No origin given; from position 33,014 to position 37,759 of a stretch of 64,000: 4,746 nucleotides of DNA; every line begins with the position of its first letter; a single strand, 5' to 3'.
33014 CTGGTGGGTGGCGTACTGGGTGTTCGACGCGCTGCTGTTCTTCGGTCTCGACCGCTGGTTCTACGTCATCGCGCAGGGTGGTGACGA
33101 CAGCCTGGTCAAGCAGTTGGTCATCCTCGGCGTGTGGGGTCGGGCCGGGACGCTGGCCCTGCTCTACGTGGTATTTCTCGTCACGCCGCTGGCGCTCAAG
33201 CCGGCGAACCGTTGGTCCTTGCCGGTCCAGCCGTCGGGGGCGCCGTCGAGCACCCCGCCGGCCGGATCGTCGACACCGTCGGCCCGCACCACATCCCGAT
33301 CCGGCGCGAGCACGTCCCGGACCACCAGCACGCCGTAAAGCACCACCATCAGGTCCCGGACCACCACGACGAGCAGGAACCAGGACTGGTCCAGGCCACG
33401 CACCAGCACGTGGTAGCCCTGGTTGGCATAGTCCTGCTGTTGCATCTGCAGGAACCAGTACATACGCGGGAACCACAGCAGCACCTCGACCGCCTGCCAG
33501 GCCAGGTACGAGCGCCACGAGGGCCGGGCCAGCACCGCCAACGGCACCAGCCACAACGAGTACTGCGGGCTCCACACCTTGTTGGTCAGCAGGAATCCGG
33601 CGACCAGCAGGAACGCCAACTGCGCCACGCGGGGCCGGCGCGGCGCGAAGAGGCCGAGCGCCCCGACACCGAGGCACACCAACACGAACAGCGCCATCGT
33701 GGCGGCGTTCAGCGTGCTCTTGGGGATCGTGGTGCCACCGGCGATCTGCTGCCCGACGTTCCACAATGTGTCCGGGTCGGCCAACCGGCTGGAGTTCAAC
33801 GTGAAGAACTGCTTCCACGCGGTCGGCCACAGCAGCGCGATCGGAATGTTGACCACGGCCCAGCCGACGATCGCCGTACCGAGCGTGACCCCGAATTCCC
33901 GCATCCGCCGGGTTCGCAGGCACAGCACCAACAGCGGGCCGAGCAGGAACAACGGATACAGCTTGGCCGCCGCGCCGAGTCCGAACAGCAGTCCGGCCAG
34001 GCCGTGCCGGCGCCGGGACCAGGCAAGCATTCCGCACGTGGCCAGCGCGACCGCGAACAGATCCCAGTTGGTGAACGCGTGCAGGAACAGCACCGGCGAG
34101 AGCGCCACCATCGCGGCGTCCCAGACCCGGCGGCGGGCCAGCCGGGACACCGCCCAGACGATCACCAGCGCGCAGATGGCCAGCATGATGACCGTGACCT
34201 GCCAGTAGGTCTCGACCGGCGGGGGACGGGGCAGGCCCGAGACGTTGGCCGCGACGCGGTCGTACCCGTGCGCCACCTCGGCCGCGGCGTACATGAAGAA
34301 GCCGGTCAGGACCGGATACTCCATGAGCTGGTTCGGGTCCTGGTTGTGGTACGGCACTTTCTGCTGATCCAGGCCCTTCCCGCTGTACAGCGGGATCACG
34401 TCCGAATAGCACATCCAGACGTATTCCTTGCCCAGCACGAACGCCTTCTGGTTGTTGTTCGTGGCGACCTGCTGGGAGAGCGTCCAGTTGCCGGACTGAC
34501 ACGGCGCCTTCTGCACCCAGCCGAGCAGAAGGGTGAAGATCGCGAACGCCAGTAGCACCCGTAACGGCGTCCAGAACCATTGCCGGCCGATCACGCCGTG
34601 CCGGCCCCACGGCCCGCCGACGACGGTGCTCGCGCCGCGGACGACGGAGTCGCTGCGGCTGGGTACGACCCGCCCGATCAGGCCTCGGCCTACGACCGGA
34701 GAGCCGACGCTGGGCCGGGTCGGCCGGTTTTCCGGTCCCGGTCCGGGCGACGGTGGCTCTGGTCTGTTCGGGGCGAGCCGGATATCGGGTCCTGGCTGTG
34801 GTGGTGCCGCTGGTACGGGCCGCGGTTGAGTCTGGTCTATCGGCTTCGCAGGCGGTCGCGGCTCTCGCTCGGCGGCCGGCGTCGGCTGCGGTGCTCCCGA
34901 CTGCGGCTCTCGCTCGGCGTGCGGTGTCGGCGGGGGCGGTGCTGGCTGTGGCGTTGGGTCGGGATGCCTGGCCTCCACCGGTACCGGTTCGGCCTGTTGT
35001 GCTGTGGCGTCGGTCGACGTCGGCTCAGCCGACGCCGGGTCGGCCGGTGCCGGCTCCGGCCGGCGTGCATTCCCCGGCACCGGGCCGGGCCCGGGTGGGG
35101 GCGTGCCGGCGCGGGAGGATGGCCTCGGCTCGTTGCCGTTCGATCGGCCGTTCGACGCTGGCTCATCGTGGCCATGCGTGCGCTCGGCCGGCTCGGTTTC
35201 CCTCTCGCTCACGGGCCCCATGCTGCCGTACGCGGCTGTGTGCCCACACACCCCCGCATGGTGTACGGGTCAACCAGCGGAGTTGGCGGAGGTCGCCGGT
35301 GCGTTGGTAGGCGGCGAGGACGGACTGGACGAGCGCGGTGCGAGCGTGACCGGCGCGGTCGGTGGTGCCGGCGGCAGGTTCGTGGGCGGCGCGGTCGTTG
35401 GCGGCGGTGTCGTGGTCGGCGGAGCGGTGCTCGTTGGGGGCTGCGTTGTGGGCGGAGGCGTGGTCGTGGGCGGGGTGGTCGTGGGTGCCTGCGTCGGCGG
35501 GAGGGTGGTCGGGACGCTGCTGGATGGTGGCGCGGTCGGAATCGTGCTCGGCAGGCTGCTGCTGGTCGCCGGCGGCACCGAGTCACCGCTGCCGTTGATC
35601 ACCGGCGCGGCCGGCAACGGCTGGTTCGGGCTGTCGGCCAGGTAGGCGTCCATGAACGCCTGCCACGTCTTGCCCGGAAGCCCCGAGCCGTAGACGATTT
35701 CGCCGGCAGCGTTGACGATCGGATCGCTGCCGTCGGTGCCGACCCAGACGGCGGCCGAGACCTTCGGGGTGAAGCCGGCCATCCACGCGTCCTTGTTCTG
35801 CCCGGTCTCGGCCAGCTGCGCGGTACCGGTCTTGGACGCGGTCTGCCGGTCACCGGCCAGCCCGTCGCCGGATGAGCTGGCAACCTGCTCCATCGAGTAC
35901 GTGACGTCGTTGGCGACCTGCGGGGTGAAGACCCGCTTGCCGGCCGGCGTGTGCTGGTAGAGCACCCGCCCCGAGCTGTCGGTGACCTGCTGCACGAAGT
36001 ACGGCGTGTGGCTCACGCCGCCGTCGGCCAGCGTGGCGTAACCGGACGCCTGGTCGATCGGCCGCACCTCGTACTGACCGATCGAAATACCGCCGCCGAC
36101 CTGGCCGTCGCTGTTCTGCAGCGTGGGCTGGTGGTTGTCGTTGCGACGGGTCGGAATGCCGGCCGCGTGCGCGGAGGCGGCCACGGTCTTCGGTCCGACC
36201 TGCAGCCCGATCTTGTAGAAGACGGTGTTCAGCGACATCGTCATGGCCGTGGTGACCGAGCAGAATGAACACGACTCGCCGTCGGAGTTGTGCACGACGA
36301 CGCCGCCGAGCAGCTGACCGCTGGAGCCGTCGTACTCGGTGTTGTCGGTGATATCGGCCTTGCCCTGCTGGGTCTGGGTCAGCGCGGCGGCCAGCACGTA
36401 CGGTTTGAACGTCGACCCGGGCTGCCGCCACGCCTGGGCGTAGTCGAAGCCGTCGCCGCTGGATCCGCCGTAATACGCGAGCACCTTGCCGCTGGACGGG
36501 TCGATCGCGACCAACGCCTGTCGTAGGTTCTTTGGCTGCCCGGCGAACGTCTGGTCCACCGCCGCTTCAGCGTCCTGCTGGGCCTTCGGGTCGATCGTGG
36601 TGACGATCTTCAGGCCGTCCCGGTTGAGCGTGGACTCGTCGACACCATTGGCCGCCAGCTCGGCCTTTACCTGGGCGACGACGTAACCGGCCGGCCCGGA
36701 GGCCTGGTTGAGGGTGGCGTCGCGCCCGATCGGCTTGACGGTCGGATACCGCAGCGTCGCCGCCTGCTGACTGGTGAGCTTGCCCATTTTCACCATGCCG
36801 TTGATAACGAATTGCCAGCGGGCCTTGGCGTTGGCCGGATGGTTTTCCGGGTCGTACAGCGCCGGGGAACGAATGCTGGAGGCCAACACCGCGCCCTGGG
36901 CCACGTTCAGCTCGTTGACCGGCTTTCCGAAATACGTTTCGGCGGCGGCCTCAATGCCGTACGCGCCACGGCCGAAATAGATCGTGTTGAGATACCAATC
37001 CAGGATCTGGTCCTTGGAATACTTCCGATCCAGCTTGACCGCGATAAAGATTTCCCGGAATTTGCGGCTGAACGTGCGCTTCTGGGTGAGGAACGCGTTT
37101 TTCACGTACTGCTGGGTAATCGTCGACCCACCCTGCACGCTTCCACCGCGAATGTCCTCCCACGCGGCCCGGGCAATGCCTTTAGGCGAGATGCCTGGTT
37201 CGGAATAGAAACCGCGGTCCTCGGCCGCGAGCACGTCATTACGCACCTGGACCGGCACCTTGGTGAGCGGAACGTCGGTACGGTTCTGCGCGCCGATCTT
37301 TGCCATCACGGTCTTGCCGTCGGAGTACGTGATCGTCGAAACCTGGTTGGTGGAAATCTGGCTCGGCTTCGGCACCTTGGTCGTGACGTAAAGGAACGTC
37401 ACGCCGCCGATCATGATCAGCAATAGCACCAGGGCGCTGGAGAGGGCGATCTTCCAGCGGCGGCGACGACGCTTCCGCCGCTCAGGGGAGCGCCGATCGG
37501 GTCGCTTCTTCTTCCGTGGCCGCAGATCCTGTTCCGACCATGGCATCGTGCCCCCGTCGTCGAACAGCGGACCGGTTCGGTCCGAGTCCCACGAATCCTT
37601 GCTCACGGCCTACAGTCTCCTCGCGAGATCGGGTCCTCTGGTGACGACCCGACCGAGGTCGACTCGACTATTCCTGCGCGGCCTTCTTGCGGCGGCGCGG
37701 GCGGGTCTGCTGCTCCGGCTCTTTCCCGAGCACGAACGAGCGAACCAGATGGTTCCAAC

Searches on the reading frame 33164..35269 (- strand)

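Call 9: search_protein_families(library=pfam, proteins=[window:33164-35269:-], max_evalue=0.01)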
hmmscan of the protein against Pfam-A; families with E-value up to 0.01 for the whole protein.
window:33164-35269:- (701 aa): 1 family
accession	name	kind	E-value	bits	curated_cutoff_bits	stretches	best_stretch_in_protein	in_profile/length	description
PF09594.16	GT87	-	9e-16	58.8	25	1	355-560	19-231/237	Glycosyltransferase family 87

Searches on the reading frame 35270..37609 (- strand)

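Call 9: search_protein_families(library=pfam, proteins=[window:35270-37609:-], max_evalue=0.01)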
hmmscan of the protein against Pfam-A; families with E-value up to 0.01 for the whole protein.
window:35270-37609:- (779 aa): 3 families
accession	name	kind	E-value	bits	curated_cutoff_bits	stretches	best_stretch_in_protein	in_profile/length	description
PF00912.28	Transgly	-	9.6e-65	217.8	27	1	100-272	3-177/178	Transglycosylase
PF00905.27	Transpeptidase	-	4e-33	115.3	22.1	1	365-623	2-273/299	Penicillin binding protein transpeptidase domain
PF13354.11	Beta-lactamase2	-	0.00029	20.7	22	1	393-502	19-129/214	Beta-lactamase enzyme family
